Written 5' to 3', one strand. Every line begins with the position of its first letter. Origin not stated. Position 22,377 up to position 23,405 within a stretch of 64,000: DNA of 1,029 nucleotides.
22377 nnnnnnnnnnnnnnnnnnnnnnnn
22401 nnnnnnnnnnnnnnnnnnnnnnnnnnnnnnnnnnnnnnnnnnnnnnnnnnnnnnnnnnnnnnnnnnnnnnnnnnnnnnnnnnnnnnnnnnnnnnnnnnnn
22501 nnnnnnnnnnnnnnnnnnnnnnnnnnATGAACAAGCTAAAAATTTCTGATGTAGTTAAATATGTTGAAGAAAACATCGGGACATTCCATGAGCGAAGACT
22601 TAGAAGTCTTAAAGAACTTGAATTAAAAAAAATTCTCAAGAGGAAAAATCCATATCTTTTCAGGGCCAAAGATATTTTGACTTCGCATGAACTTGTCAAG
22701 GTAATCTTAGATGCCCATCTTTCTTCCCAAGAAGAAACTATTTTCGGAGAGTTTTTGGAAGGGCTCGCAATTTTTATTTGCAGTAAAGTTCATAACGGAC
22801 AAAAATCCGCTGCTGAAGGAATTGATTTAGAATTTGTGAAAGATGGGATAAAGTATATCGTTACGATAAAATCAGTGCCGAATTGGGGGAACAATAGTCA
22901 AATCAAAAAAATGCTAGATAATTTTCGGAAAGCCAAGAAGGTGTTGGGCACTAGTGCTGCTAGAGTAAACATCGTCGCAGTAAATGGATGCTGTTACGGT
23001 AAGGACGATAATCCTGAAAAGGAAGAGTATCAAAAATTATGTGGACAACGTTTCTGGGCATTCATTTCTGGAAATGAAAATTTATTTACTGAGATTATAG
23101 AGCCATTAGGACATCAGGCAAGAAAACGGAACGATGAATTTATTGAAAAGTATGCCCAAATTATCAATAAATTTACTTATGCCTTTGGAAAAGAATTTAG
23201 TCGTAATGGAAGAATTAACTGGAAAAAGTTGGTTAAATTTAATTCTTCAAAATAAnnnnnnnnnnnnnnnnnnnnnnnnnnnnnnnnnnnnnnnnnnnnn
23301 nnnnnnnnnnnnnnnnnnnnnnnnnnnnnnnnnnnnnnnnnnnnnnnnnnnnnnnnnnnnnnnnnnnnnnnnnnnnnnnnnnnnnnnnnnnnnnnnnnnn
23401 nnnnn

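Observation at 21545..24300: A 2.7-kb low-GC islet with an R-M pair and a convergent AbiGi-like gene sits between two core genes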

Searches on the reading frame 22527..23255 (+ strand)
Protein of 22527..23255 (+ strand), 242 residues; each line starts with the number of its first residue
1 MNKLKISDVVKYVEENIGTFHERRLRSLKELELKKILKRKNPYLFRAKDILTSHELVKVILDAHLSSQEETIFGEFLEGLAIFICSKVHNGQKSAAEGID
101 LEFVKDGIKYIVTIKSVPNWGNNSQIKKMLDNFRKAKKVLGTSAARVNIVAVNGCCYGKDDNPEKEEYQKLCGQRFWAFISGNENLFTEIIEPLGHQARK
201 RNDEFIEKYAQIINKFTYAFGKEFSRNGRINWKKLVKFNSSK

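Call 3: search_protein_families(library=pfam, proteins=[window:22527-23255:+], max_evalue=0.1)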
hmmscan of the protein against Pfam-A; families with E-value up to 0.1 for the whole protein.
window:22527-23255:+ (242 aa): 2 families
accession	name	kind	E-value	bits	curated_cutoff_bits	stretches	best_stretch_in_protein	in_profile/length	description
PF14511.12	RE_EcoO109I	-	1.8e-86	289.4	22.5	1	8-202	2-198/198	Type II restriction endonuclease EcoO109I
PF09553.16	RE_Eco47II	-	0.0011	19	25.9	0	90-194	85-193/202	Eco47II restriction endonuclease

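Call 4: search_protein_families(library=padloc, proteins=[window:22527-23255:+], max_evalue=0.1)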
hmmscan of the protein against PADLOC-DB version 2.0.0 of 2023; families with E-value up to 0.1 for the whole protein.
window:22527-23255:+ (242 aa): 2 families
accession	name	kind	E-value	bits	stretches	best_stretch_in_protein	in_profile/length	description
PDLC03923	MkoB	-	0.00057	16.9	1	25-160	250-375/454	-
PDLC04023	PD-T4-10_A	-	0.022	12.4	1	126-161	88-123/148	-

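Call 5: search_protein_families(library=ncbifam, proteins=[window:22527-23255:+], max_evalue=0.1)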
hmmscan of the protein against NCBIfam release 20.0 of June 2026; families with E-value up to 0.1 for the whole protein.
window:22527-23255:+ (242 aa): 1 family
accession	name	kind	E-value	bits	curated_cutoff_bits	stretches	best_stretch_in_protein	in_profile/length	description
NF053879.1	RNAPolSigSigVBac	equivalog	0.077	12.7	190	0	3-33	123-153/160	RNA polymerase sigma factor SigV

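Call 10: search_solved_structures(query=window:22527-23255:+, max_evalue=0.01, show_alignments=1)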
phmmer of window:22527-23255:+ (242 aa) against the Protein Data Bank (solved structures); distinct sequences matched with E-value up to 0.01: 0.

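Call 22: find_homologous_proteins(query=window:22527-23255:+, max_evalue=0.001)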
Query window:22527-23255:+ (242 aa): 7999 proteins with E <= 0.001 among 8000 candidates; the best 120 are listed.
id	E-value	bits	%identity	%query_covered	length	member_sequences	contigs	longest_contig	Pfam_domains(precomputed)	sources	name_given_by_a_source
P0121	2.1e-124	432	77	100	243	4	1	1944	PF14511.13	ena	-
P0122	8.5e-121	420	75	100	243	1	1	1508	PF14511.13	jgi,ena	-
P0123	1.7e-115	402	71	100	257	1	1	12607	PF14511.13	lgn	-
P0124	1.0e-114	400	71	100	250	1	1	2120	PF14511.13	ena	-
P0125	5.7e-113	394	70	100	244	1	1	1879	PF14511.13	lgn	-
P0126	7.3e-113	394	70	100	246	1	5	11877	PF14511.13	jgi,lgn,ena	-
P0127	7.5e-113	394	70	100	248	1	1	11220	PF14511.13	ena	-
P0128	8.7e-113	394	71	100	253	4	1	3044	PF14511.13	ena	-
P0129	1.6e-112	393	70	100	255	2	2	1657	PF14511.13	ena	-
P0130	5.6e-112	391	71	100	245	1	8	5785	PF14511.13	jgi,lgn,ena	-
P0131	8.3e-112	390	69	100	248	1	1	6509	PF14511.13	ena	-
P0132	1.3e-111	390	69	100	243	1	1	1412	PF14511.13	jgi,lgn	jgi:hypothetical protein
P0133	3.6e-111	388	69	100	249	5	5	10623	PF14511.13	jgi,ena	-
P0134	3.6e-111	388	69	100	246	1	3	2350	PF14511.13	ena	-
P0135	3.8e-111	388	70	100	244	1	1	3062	PF14511.13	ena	-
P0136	4.5e-111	388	70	100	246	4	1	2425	PF14511.13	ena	-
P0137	5.0e-111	388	69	100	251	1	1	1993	PF14511.13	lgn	-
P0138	6.3e-111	387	70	100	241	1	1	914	PF14511.13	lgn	-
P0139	8.8e-111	387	70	100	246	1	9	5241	PF14511.13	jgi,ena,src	-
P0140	9.2e-111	387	69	99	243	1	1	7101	PF14511.13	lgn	-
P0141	1.1e-110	387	70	100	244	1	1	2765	PF14511.13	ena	-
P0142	1.1e-110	387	70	100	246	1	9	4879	PF14511.13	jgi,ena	-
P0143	1.2e-110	387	70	100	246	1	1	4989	PF14511.13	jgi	-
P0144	1.4e-110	386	69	100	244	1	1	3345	PF14511.13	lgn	-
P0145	2.0e-110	386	68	100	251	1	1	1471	PF14511.13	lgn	-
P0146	2.2e-110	386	68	100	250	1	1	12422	PF14511.13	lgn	-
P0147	2.9e-110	385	69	100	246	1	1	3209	PF14511.13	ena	-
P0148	5.0e-110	385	69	100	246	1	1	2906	PF14511.13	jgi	-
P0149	5.9e-110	384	68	99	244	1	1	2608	PF14511.13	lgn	-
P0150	6.8e-110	384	69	99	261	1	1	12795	PF14511.13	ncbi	-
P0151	8.5e-110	384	69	100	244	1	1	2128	PF14511.13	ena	-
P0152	1.1e-109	383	69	100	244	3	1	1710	PF14511.13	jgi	jgi:hypothetical protein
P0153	1.3e-109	383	68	100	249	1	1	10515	PF14511.13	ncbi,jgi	-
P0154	1.3e-109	383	69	100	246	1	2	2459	PF14511.13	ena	-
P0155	1.4e-109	383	68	100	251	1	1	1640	PF14511.13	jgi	-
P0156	1.5e-109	383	69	100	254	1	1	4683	PF14511.13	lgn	-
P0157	1.5e-109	383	66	100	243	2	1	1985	PF14511.13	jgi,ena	-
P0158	1.5e-109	383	69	100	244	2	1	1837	PF14511.13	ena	-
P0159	1.6e-109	383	69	100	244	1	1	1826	PF14511.13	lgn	-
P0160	1.7e-109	383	69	100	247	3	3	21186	PF14511.13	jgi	-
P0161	1.8e-109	383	69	100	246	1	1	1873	PF14511.13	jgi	-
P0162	2.6e-109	382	66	100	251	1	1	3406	PF14511.13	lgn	-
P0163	2.6e-109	382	69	100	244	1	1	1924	PF14511.13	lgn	-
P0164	3.8e-109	382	69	100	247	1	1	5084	PF14511.13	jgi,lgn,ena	-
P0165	3.8e-109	382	69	100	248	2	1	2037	PF14511.13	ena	-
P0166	4.3e-109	381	68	100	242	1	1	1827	PF14511.13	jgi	-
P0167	4.3e-109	381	71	100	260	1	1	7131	PF14511.13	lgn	-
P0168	4.8e-109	381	70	100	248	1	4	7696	PF14511.13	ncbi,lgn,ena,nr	ncbi:MAG: cytosolic protein [Candidatus Cloacimonetes bacterium]|nr:cytosolic protein [Candidatus Cl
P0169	1.6e-108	380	68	100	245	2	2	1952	PF14511.13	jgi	-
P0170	1.8e-108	379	67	100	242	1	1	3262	PF14511.13,PF09520.17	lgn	-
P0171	1.9e-108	379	69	100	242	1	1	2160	PF14511.13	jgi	jgi:hypothetical protein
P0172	2.3e-108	379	68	100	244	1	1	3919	PF14511.13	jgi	-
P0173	2.4e-108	379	69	100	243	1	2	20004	PF14511.13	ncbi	-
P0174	2.6e-108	379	70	100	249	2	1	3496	PF14511.13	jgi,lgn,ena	-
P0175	2.8e-108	379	68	100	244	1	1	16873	PF14511.13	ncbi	-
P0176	2.9e-108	379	70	100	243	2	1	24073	PF14511.13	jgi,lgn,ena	-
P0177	3.0e-108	379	68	100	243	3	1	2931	PF14511.13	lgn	-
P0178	3.5e-108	379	68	100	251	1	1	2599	PF14511.13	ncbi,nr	ncbi:MAG: PmeII family type II restriction endonuclease [Bacteroidota bacterium]|nr:PmeII family typ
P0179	3.6e-108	378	69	100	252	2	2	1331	PF14511.13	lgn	-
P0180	4.0e-108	378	68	99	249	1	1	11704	PF14511.13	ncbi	-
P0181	5.0e-108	378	68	100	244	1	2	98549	PF14511.13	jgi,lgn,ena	-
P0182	5.6e-108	378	70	100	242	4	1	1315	PF14511.13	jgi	jgi:hypothetical protein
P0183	5.7e-108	378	68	100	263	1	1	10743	PF14511.13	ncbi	-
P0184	5.8e-108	378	67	100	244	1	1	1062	PF14511.13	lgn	-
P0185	6.0e-108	378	69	100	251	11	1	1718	PF14511.13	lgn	-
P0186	7.7e-108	377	68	100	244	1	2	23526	PF14511.13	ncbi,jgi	jgi:hypothetical protein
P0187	9.5e-108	377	68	100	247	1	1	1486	PF14511.13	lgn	-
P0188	1.0e-107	377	68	100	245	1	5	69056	PF14511.13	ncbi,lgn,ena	ncbi:MAG: PmeII family type II restriction endonuclease [Planctomycetota bacterium]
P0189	1.1e-107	377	69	100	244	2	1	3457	PF14511.13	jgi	-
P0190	1.1e-107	377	68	100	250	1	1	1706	PF14511.13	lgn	-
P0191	1.2e-107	377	68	100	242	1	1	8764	PF14511.13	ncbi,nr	ncbi:MAG: cytosolic protein [Nitrospinae bacterium]|nr:cytosolic protein [Nitrospinota bacterium]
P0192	1.2e-107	377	67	100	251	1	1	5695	PF14511.13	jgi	jgi:hypothetical protein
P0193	1.2e-107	377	69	100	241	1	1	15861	PF14511.13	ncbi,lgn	-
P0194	1.4e-107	377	68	100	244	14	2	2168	PF14511.13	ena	-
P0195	1.5e-107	376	67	100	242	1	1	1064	PF14511.13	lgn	-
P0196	1.8e-107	376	66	100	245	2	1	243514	PF14511.13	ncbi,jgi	ncbi:MAG: PmeII family type II restriction endonuclease [bacterium]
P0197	1.9e-107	376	68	100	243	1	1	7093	PF14511.13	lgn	-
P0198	2.6e-107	376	67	100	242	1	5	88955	PF14511.13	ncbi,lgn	-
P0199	2.6e-107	376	68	99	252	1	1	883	PF14511.13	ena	-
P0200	2.8e-107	376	68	100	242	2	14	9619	PF14511.13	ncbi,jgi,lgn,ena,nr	ncbi:MAG: PmeII family type II restriction endonuclease [Nitrospiraceae bacterium]|jgi:hypothetical 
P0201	3.4e-107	375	67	100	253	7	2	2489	PF14511.13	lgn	-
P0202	3.6e-107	375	67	100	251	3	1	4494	PF14511.13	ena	-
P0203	3.9e-107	375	67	100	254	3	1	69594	PF14511.13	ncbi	-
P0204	4.0e-107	375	67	100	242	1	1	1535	PF14511.13,PF09520.17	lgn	-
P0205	4.0e-107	375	68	100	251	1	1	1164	PF14511.13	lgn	-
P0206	4.3e-107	375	68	100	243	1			PF14511.13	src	-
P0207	4.6e-107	375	69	100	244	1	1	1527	PF14511.13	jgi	-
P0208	5.6e-107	375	67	100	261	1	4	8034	PF14511.13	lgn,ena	-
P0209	5.7e-107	375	67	99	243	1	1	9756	PF14511.13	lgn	-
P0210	6.2e-107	374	68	100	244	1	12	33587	PF14511.13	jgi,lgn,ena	jgi:hypothetical protein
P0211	6.4e-107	374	67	100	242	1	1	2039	PF14511.13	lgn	-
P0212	7.4e-107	374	69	100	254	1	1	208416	PF14511.13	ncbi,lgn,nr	ncbi:MAG TPA: PmeII family type II restriction endonuclease [Candidatus Paceibacterota bacterium]|nr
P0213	8.1e-107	374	67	100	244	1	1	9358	PF14511.13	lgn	-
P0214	8.2e-107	374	68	100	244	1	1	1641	PF14511.13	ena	-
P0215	8.9e-107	374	67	100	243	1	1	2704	PF14511.13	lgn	-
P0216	8.9e-107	374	69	99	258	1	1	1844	PF14511.13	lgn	-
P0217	9.4e-107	374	66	100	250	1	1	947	PF14511.13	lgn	-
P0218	1.0e-106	374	69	100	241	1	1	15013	PF14511.13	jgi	-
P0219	1.0e-106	374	66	100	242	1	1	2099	PF14511.13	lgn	-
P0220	1.2e-106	373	66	100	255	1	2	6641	PF14511.13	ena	-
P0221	1.2e-106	373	66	100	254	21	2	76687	PF14511.13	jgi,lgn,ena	-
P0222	1.2e-106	373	70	100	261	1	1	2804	PF14511.13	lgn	-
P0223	1.3e-106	373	66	100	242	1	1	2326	PF14511.13,PF09520.17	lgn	-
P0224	1.4e-106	373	67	100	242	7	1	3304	PF14511.13,PF09520.17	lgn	-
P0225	1.5e-106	373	67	100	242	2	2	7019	PF14511.13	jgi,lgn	-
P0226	1.5e-106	373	69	100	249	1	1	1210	PF14511.13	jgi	-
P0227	1.5e-106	373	67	99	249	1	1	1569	PF14511.13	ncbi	-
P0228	1.5e-106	373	66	100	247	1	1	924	PF14511.13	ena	-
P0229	1.7e-106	373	68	100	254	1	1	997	PF14511.13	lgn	-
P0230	1.8e-106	373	65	100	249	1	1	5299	PF14511.13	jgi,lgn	jgi:hypothetical protein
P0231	2.2e-106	373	68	100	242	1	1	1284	PF14511.13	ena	-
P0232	2.2e-106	373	68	98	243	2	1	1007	PF14511.13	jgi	-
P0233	2.3e-106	373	67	100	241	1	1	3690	PF14511.13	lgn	-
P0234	2.6e-106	372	66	100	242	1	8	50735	PF14511.13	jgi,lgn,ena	jgi:hypothetical protein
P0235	2.7e-106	372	69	100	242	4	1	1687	PF14511.13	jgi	jgi:hypothetical protein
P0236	2.9e-106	372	65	100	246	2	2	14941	PF14511.13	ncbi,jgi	jgi:hypothetical protein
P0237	3.1e-106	372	67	100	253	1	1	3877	PF14511.13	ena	-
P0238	3.2e-106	372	65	100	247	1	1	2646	PF14511.13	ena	-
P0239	3.2e-106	372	66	100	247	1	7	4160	PF14511.13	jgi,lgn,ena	jgi:hypothetical protein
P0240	3.3e-106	372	67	100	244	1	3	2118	PF14511.13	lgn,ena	-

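Call 23: find_encoding_contigs(protein=P0123, flank=5000, max_places=3)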
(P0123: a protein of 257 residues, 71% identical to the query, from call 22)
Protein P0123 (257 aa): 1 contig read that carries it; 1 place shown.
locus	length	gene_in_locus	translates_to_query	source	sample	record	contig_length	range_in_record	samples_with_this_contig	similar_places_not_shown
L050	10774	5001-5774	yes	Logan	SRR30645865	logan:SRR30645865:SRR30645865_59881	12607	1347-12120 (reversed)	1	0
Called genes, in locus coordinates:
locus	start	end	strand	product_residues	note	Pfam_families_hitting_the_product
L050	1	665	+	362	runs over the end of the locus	PF00534:Glycos_transf_1, PF13692:Glyco_trans_1_4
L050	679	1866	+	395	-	PF13439:Glyco_transf_4 (faint), PF13579:Glyco_trans_4_4 (faint), PF00534:Glycos_transf_1, PF13692:Glyco_trans_1_4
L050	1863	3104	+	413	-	PF12838:Fer4_7 (weak), PF13183:Fer4_8, PF13484:Fer4_16 (weak), PF13534:Fer4_17, PF02754:CCG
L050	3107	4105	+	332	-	PF04055:Radical_SAM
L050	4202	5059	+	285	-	PF01555:N6_N4_Mtase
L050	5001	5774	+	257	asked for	PF14511:RE_EcoO109I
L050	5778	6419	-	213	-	PF00730:HhH-GPD, PF00633:HHH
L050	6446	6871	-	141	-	PF02566:OsmC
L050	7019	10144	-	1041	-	PF12770:CHAT, PF13191:AAA_16 (weak), PF13424:TPR_12, PF24885:TPR_NPHP3 (weak), PF13374:TPR_10 (weak), PF13424:TPR_12, PF13374:TPR_10, PF13424:TPR_12, +4 more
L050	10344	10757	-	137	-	-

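Call 24: find_encoding_contigs(protein=P0126, flank=5000, max_places=4)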
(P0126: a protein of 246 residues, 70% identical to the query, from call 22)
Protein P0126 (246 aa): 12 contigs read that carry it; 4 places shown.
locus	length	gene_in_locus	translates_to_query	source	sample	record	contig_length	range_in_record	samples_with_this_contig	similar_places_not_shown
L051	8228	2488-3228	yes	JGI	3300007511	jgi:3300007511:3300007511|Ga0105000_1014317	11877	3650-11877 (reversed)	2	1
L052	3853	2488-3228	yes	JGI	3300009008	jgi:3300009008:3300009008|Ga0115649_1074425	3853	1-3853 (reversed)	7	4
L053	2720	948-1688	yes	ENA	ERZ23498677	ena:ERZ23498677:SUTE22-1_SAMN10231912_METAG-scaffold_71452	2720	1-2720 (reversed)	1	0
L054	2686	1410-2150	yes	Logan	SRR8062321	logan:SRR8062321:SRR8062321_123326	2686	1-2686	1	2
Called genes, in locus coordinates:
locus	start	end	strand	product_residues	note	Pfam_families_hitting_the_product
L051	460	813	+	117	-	PF05973:Gp49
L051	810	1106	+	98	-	PF13560:HTH_31, PF12844:HTH_19, PF13443:HTH_26 (weak), PF01381:HTH_3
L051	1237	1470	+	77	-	-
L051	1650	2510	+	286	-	PF13847:Methyltransf_31 (faint), PF01555:N6_N4_Mtase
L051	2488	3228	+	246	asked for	PF14511:RE_EcoO109I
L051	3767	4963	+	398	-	PF12146:Hydrolase_4, PF00561:Abhydrolase_1, PF12697:Abhydrolase_6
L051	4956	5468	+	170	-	PF04542:Sigma70_r2, PF08281:Sigma70_r4_2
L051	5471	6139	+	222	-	-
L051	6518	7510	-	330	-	PF00589:Phage_integrase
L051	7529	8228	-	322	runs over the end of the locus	PF13495:Phage_int_SAM_4 (weak), PF00589:Phage_integrase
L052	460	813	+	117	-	PF05973:Gp49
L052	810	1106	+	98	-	PF13560:HTH_31, PF12844:HTH_19, PF13443:HTH_26 (weak), PF01381:HTH_3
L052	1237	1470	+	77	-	-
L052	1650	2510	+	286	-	PF13847:Methyltransf_31 (faint), PF01555:N6_N4_Mtase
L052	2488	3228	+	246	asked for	PF14511:RE_EcoO109I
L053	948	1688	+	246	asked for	PF14511:RE_EcoO109I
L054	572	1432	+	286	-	PF13847:Methyltransf_31 (faint), PF01555:N6_N4_Mtase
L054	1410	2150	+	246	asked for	PF14511:RE_EcoO109I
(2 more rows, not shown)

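Call 25: find_encoding_contigs(protein=P0121, flank=5000, max_places=3)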
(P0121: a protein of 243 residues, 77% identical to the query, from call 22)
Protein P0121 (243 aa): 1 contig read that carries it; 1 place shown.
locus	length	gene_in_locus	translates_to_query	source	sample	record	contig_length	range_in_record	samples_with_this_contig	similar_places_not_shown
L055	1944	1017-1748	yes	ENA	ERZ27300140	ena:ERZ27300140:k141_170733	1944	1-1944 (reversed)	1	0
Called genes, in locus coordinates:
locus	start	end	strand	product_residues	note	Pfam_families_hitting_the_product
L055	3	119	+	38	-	?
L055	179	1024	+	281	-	PF01555:N6_N4_Mtase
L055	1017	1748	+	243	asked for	PF14511:RE_EcoO109I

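Call 57: search_solved_structures(query=A3, max_evalue=1, show_alignments=2)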
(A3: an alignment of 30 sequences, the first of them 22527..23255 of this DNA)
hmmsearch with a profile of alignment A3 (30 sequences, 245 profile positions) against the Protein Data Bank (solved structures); distinct sequences matched with E-value up to 1: 0.

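Call 66: search_dna_similar(query=window:22527-23255:+, collection=plasmids, mode=protein, max_evalue=0.00001, max_rows=15)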
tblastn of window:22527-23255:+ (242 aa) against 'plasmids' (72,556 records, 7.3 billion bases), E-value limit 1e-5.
Records with a match: 13; places in all: 13; records where one place covers at least 80% of the query: 11.
Best place of each record, by identity: <60% 13.
By first word of the organism name: Aeromonas 3; Klebsiella 3; Photobacterium 2; Citrobacter 1; Salmonella 1; Enterobacter 1; Raoultella 1; Acinetobacter 1.
By predicted mobility (MOB-suite, as given by PLSDB): mobilizable 11; non-mobilizable 2.
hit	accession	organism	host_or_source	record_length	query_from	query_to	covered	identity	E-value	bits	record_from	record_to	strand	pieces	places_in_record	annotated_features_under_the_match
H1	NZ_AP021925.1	Aeromonas sp. WP2-W18-CRE-05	-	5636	1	240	99%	49.2%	4e-60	211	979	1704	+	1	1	PmeII family type II restriction endonuclease | site-specific DNA-methyltransferase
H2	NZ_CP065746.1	Aeromonas allosaccharophila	-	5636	1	240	99%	49.2%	4e-60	211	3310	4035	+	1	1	PmeII family type II restriction endonuclease | site-specific DNA-methyltransferase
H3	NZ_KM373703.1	Citrobacter sp. 36-4CPA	-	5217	41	240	83%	52.9%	2e-60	212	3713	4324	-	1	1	PmeII family type II restriction endonuclease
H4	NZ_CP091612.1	Salmonella enterica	Homo sapiens,feces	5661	41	240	83%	52.9%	2e-60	211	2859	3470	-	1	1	PmeII family type II restriction endonuclease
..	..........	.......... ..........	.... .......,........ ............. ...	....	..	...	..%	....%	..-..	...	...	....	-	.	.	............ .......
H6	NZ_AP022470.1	Enterobacter roggenkampii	-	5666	41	240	83%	52.9%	2e-60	211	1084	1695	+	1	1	PmeII family type II restriction endonuclease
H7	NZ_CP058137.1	Klebsiella quasipneumoniae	culture,Wastewater influent sample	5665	41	240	83%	52.9%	2e-60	211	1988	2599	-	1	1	PmeII family type II restriction endonuclease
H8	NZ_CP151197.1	Klebsiella variicola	sewage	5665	41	240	83%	52.9%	2e-60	211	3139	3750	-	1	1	PmeII family type II restriction endonuclease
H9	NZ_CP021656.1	Aeromonas salmonicida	culture,rock biofilm and bottom ...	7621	41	240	83%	52.5%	2e-59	209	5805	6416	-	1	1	PmeII family type II restriction endonuclease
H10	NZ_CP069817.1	Raoultella planticola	-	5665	41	239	82%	52.7%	7e-60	210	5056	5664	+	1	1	none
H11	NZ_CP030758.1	Acinetobacter schindleri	whole organism,the condensate water of ...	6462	9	236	94%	43.5%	2e-37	145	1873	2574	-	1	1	PmeII family type II restriction endonuclease | site-specific DNA-methyltransferase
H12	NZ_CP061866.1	Photobacterium damselae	Seriola lalandi,cell culture,caudal ...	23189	55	240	77%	49.5%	6e-50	182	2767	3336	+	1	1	hypothetical protein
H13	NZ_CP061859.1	Photobacterium damselae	Seriola lalandi,cell culture,caudal ...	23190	55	240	77%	49.5%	6e-50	182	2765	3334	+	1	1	hypothetical protein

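Call 67: predict_structure(alignment_id=A3)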
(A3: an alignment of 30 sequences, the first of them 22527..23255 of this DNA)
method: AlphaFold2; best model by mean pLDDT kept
length: 242 residues; sequences in the alignment: 30
mean_pLDDT: 77.5   pTM: 0.68
mean pLDDT of the five models: 77.5, 76.3, 75.3, 74.3, 73.8
residues with pLDDT >= 90: 20; 70-90: 168; 50-70: 47; < 50: 7
segments of 3 or more residues with pLDDT < 50: 156-159
pLDDT, mean of each block of 10 residues (from residue 1): 85 82 78 73 71 87 78 82 91 85 85 70 72 77 59 51 58 83 85 70 81 90 89 85 57
secondary structure, 60 per line:
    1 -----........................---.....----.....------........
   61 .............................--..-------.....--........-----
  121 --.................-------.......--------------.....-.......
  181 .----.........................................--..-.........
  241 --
elements in order: H6-29 H33-37 H42-46 H53-89 E101-105 E108-115 H123-139 E147-153 E168-172 H174-181 H186-224 H232-240

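Call 69: get_annotated_region(hit=H1, flank=2500)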
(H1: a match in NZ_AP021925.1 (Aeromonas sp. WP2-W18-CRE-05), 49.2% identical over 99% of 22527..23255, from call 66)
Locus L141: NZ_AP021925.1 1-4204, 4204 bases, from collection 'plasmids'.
description: Aeromonas sp. WP2-W18-CRE-05 plasmid pWP2-W18-CRE-05_8, complete sequence
organism: Aeromonas sp. WP2-W18-CRE-05 (NCBI taxid 2675707)
taxonomy: Bacteria; Pseudomonadota; Gammaproteobacteria; Aeromonadales; Aeromonadaceae; Aeromonas; Aeromonas sp. WP2-W18-CRE-05
host: -; source: -; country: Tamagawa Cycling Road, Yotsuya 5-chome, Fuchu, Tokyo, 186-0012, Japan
typing (MOB-suite, as given by PLSDB): mobilizable; relaxase MOBP
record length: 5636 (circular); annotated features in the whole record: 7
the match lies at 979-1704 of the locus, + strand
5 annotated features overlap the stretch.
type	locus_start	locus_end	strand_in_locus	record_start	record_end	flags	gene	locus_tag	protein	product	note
CDS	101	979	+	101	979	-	-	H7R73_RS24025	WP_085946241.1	site-specific DNA-methyltransferase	GO:0009307 - DNA restriction-modification system [Evidence IEA]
CDS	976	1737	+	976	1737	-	-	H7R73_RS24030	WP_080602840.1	PmeII family type II restriction endonuclease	-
CDS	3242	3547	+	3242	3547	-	-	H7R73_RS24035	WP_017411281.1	hypothetical protein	-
CDS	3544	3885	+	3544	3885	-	mobC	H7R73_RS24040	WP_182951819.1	plasmid mobilization relaxosome protein MobC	-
CDS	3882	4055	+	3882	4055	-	-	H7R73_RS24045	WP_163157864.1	hypothetical protein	-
